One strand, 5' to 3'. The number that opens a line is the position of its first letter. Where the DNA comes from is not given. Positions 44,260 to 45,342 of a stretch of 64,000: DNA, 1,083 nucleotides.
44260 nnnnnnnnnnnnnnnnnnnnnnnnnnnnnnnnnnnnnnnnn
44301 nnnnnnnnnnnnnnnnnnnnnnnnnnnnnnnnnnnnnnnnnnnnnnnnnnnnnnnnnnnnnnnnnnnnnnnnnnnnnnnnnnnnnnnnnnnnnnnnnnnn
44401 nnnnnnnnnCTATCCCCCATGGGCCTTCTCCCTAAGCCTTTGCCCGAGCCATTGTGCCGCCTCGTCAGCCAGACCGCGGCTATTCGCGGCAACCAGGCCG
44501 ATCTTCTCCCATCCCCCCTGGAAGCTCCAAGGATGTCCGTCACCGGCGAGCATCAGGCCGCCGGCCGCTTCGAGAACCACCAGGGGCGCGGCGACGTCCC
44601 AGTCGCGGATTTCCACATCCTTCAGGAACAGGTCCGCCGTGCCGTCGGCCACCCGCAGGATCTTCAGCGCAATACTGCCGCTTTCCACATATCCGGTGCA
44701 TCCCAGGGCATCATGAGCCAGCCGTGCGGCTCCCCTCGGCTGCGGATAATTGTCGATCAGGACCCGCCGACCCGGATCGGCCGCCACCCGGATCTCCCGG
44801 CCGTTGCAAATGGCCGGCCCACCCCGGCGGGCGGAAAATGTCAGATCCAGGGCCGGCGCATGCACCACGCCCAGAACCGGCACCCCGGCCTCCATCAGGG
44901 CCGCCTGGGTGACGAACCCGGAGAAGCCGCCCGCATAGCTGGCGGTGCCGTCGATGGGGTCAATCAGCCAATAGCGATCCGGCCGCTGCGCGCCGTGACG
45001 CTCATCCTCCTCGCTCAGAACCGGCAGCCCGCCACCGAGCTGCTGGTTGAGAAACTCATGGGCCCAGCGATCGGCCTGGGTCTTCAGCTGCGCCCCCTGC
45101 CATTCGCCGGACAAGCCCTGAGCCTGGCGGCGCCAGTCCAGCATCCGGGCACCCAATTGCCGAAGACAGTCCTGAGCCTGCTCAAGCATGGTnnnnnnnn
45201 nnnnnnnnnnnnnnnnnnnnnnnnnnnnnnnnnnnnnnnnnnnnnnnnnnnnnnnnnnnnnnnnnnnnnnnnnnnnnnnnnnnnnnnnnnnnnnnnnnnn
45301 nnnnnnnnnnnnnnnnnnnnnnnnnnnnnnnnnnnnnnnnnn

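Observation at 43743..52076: Eight-gene operon around a second NeuB-type synthase predicts a heavily decorated, non-canonical ulosonic acid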

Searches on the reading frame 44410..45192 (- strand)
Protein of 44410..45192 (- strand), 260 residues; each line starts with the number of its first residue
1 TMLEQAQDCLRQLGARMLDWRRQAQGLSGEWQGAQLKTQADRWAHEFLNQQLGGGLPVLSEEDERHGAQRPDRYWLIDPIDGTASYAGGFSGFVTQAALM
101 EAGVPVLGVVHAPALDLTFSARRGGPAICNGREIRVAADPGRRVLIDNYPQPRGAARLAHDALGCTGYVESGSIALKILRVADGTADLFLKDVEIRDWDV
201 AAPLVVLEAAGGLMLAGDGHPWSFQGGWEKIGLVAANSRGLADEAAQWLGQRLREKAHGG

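Call 5: search_protein_families(library=pfam, proteins=[window:44410-45192:-], max_evalue=0.01)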
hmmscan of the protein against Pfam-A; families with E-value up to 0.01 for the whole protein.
window:44410-45192:- (260 aa): 1 family
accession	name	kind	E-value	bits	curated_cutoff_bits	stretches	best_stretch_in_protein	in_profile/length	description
PF00459.30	Inositol_P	-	2.5e-35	122.7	27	1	32-246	37-263/271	Inositol monophosphatase family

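Call 6: search_protein_families(library=ncbifam, proteins=[window:44410-45192:-], max_evalue=0.001)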
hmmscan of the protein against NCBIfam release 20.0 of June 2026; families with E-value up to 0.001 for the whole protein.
window:44410-45192:- (260 aa): 6 families
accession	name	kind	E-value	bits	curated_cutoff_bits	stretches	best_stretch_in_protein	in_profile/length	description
TIGR01331.1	bisphos_cysQ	equivalog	4.4e-31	108.4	228.8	1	38-223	36-233/250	3'(2'),5'-bisphosphate nucleotidase CysQ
TIGR02067.1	his_9_HisN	equivalog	1e-23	84.2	275.15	1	35-227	34-233/252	histidinol-phosphatase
NF008182.0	PRK10931.1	equivalog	1.9e-18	66.5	379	1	2-218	1-224/246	3'(2'),5'-bisphosphate nucleotidase CysQ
NF009321.0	PRK12676.1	equivalog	1.1e-16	60.7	264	1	51-243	61-256/264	bifunctional fructose-bisphosphatase/inositol-phosphate phosphatase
NF008027.1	PRK10757.1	equivalog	1.2e-10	40.8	332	1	58-215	64-228/267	inositol-1-monophosphatase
TIGR01330.1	bisphos_HAL2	equivalog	7.3e-10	38.2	267.05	1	70-122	132-183/359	3'(2'),5'-bisphosphate nucleotidase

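Call 20: search_solved_structures(query=window:44410-45192:-, max_evalue=0.00001)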
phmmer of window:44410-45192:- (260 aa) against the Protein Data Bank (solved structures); distinct sequences matched with E-value up to 0.00001: 29.
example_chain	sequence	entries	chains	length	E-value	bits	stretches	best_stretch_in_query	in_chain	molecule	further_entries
2p3n_A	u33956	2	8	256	3e-20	76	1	10-216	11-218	Inositol-1-monophosphatase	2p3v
5zhh_A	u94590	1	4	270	5.1e-18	68.7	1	57-225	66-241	Inositol-1-monophosphatase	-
3luz_A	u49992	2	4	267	9e-16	61.3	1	24-219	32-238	Extragenic suppressor protein suhB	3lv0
2pcr_A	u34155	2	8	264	2.4e-15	59.9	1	61-217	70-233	Inositol-1-monophosphatase | Fructose-1,6-bisphosphatase/inositol-1-monophosphatase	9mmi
3b8b_A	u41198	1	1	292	4.8e-14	55.7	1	38-131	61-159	CysQ, sulfite synthesis pathway protein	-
9vep_A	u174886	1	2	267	4.1e-13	52.6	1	58-226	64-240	Inositol-1-monophosphatase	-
4n81_A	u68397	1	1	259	4.1e-13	52.6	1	38-224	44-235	Inositol monophosphatase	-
2bji_A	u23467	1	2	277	7.4e-13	51.8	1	73-244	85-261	INOSITOL-1(OR 4)-MONOPHOSPHATASE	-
2fvz_A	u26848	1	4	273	1e-12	51.3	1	28-246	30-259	Inositol monophosphatase 2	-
6ib7_A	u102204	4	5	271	1.3e-12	51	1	59-226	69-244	Inositol-1-monophosphatase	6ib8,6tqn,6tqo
6tqn_T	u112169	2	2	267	1.3e-12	50.9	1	59-226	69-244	Inositol monophosphatase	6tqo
2czh_A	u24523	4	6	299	1.4e-12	50.9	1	27-245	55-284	Inositol monophosphatase 2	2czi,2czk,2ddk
2qfl_A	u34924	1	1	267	1.7e-12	50.6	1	59-226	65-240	Inositol-1-monophosphatase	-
5yht_A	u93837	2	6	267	3.7e-12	49.5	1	38-221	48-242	Histidinol-phosphatase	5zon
7vce_A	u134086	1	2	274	3.7e-12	49.5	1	73-247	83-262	Inositol monophosphatase 1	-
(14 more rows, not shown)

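Call 54: find_related_loci(query=A2, collection=metagenome_contigs, flank=10000)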
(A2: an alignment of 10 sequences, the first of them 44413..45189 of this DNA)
Query A2 (259 aa) in metagenome_contigs; peptide patterns used: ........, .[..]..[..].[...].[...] (x = any residue, [..] = any of these).
600 stretches matched a pattern (row limit reached: there are more); 539 encode a relative of the query (tblastn E <= 1e-3); the best 80 are kept; 80 distinct loci.
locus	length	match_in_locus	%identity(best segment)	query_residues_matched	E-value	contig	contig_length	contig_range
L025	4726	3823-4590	51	1-251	6e-86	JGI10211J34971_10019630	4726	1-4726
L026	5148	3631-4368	56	1-243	3e-84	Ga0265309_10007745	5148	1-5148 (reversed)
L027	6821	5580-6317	56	1-243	3e-84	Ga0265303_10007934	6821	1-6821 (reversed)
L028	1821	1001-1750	54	1-247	5e-84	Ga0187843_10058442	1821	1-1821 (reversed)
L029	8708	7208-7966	54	1-250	7e-80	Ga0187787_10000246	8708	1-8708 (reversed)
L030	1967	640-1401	51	1-251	3e-82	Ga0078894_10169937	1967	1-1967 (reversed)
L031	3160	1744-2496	53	1-247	4e-79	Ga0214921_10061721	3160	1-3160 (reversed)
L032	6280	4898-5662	53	1-251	1e-78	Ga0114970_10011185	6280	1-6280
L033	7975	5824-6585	50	1-251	4e-78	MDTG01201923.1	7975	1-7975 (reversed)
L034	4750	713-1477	53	1-251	5e-78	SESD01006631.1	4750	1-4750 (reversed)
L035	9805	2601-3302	57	1-231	2e-77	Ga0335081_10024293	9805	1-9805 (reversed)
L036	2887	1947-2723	51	1-255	2e-77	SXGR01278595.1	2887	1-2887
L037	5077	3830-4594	52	1-251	6e-76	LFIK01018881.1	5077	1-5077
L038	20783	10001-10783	48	1-258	1e-75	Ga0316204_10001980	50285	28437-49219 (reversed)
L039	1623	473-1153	55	15-237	1e-78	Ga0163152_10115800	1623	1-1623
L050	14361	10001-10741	49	9-252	8e-68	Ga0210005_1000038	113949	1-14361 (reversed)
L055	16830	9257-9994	46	1-244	5e-67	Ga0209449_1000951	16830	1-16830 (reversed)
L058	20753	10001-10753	48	1-247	3e-66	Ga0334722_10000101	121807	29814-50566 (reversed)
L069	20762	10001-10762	44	1-250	1e-64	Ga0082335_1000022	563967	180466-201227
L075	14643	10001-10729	46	1-240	4e-64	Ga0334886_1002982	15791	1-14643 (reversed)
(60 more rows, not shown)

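Call 58: search_protein_families(library=ncbifam, proteins=[L029:5300-6361:+, L038:8088-9125:+, L050:8051-9103:+, L075:8071-9123:+, L069:7012-8076:+, L058:6270-7325:+, L050:9073-9984:+, L038:9086-9994:+, L069:9067-10008:+, L055:8296-9240:+], max_evalue=0.00001)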
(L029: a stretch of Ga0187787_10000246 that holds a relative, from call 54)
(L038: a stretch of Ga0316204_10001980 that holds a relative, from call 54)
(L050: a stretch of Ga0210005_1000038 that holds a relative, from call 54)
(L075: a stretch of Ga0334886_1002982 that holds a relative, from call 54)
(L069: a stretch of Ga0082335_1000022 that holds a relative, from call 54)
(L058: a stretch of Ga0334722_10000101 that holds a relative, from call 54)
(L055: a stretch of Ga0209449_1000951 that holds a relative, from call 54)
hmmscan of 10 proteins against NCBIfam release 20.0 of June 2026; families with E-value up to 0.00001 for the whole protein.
L029:5300-6361:+ (354 aa): 2 families
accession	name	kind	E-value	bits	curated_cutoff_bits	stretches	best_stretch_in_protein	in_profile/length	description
TIGR03569.1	NeuB_NnaB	equivalog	1.5e-105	352.9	399.65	1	27-349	1-329/329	N-acetylneuraminate synthase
TIGR03586.1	PseI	equivalog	1.3e-91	307.2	340.25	1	27-346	2-324/327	pseudaminic acid synthase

L038:8088-9125:+ (346 aa): 2 families
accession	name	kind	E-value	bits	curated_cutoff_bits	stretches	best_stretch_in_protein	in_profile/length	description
TIGR03569.1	NeuB_NnaB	equivalog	8.9e-104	347.1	399.65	1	18-340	1-329/329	N-acetylneuraminate synthase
TIGR03586.1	PseI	equivalog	4.7e-89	298.8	340.25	1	18-337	2-324/327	pseudaminic acid synthase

L050:8051-9103:+ (351 aa): 2 families
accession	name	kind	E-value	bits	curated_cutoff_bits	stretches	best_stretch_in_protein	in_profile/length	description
TIGR03569.1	NeuB_NnaB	equivalog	1.4e-107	359.6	399.65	1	24-346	1-329/329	N-acetylneuraminate synthase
TIGR03586.1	PseI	equivalog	2.2e-90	303.2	340.25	1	24-343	2-324/327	pseudaminic acid synthase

L075:8071-9123:+ (351 aa): 2 families
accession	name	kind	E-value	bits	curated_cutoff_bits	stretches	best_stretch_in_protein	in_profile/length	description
TIGR03569.1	NeuB_NnaB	equivalog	1.9e-105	352.5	399.65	1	24-346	1-329/329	N-acetylneuraminate synthase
TIGR03586.1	PseI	equivalog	3.9e-90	302.4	340.25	1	24-344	2-325/327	pseudaminic acid synthase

L069:7012-8076:+ (355 aa): 3 families
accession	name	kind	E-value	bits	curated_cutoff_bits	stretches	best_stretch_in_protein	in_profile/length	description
TIGR03586.1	PseI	equivalog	7.8e-137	455.8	340.25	1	23-349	2-327/327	pseudaminic acid synthase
TIGR03569.1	NeuB_NnaB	equivalog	1.3e-89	300.6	399.65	1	23-348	1-328/329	N-acetylneuraminate synthase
NF006421.0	PRK08673.1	subfamily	9.1e-06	25.1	335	0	104-281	150-335/338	3-deoxy-7-phosphoheptulonate synthase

L058:6270-7325:+ (352 aa): 3 families
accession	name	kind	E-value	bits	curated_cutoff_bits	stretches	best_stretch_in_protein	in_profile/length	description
TIGR03569.1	NeuB_NnaB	equivalog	1.4e-108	362.8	399.65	1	20-344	2-328/329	N-acetylneuraminate synthase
TIGR03586.1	PseI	equivalog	4.8e-90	302.1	340.25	1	19-341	2-323/327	pseudaminic acid synthase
NF006421.0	PRK08673.1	subfamily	3e-06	26.7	335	0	129-275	180-335/338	3-deoxy-7-phosphoheptulonate synthase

L050:9073-9984:+ (304 aa): 6 families
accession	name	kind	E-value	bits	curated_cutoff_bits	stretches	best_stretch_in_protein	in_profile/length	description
TIGR01179.1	galE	equivalog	3.7e-19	68.7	262.3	1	13-151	1-158/332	UDP-glucose 4-epimerase GalE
TIGR01214.1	rmlD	equivalog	1.4e-13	50.6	224.05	1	14-168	2-153/285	dTDP-4-dehydrorhamnose reductase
TIGR04180.1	EDH_00030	hypoth_equivalog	6.7e-10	38.5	475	0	52-247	57-257/297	NAD-dependent 4,6-dehydratase LegB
TIGR01746.1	Thioester-redct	subfamily_domain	2.7e-08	33.5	213.35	0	13-33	1-21/371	thioester reductase domain-containing protein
NF043036.1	ErythonDh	equivalog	6.6e-07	28.8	325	0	51-183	59-194/321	D-erythronate dehydrogenase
NF007956.0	PRK10675.1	subfamily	4.6e-06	26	394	0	82-150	93-161/338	UDP-glucose 4-epimerase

L038:9086-9994:+ (303 aa): 12 families
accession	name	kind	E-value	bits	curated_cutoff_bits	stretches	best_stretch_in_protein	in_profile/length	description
TIGR01179.1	galE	equivalog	1e-18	67.3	262.3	1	20-169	2-173/332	UDP-glucose 4-epimerase GalE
TIGR01746.1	Thioester-redct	subfamily_domain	9.2e-10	38.3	213.35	0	75-253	89-282/371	thioester reductase domain-containing protein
TIGR04180.1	EDH_00030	hypoth_equivalog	3.6e-09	36.1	475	1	54-250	52-255/297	NAD-dependent 4,6-dehydratase LegB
TIGR01214.1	rmlD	equivalog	1.3e-08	34.3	224.05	1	20-177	2-155/285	dTDP-4-dehydrorhamnose reductase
NF004520.0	PRK05865.1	equivalog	2.3e-08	32.4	1509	1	20-256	3-203/854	sugar epimerase family protein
NF007956.0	PRK10675.1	subfamily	2.7e-08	33.3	394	1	51-161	50-165/338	UDP-glucose 4-epimerase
NF058621.1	DiazavRedAvaA7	equivalog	4e-08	33.3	400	1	20-220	3-219/304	3-diazoavenalumate denitrifying reductase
TIGR01777.1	yfcH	hypoth_equivalog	9.2e-08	32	207.35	1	20-266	1-256/292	TIGR01777 family oxidoreductase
NF042423.1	oxyalk_red_Shew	equivalog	1.1e-07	31.2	580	1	19-181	10-183/331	2-alkyl-3-oxoalkanoate reductase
NF042422.1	oxyalk_red_OleD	equivalog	6.7e-07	29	580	1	20-175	3-171/329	2-alkyl-3-oxoalkanoate reductase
NF043036.1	ErythonDh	equivalog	7.9e-07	28.6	325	0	20-170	3-177/321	D-erythronate dehydrogenase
TIGR03466.1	HpnA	hypoth_equivalog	4.6e-06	25.7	367.65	1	20-153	3-149/327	hopanoid-associated sugar epimerase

L069:9067-10008:+ (314 aa): 12 families
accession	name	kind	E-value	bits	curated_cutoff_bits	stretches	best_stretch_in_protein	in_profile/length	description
TIGR01179.1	galE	equivalog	2.4e-19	69.3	262.3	1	8-181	1-172/332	UDP-glucose 4-epimerase GalE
TIGR02197.1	heptose_epim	equivalog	3.2e-15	56.1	274.6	1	9-265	1-259/316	ADP-glyceromanno-heptose 6-epimerase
TIGR04180.1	EDH_00030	hypoth_equivalog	1e-14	54.3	475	1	9-266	1-256/297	NAD-dependent 4,6-dehydratase LegB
TIGR01746.1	Thioester-redct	subfamily_domain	1.6e-12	47.3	213.35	1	106-188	110-198/371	thioester reductase domain-containing protein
TIGR01214.1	rmlD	equivalog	5.7e-12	45.3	224.05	1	9-271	2-231/285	dTDP-4-dehydrorhamnose reductase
TIGR03466.1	HpnA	hypoth_equivalog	2.6e-11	43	367.65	1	9-180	3-165/327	hopanoid-associated sugar epimerase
NF043036.1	ErythonDh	equivalog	1.6e-09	37.4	325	1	9-185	3-179/321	D-erythronate dehydrogenase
NF007956.0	PRK10675.1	subfamily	1.2e-08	34.5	394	1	9-168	3-161/338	UDP-glucose 4-epimerase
NF047837.1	UDPAcbARedWbcJ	equivalog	1.6e-08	33.9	500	1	154-235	101-185/372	UDP-2-acetamido-2,6-beta-L-arabino-hexul-4-ose reductase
TIGR01777.1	yfcH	hypoth_equivalog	1.8e-08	34.3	207.35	1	9-300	1-275/292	TIGR01777 family oxidoreductase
NF042423.1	oxyalk_red_Shew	equivalog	2.5e-08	33.4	580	1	8-181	10-170/331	2-alkyl-3-oxoalkanoate reductase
NF042422.1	oxyalk_red_OleD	equivalog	4.9e-07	29.4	580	1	9-271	3-255/329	2-alkyl-3-oxoalkanoate reductase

L055:8296-9240:+ (315 aa): 3 families
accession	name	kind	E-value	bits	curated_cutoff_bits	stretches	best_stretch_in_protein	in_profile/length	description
TIGR01179.1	galE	equivalog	7.5e-10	38.1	262.3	1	25-183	2-172/332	UDP-glucose 4-epimerase GalE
TIGR01214.1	rmlD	equivalog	4.1e-07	29.4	224.05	1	25-197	2-163/285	dTDP-4-dehydrorhamnose reductase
NF043036.1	ErythonDh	equivalog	2e-06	27.2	325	0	25-189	3-181/321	D-erythronate dehydrogenase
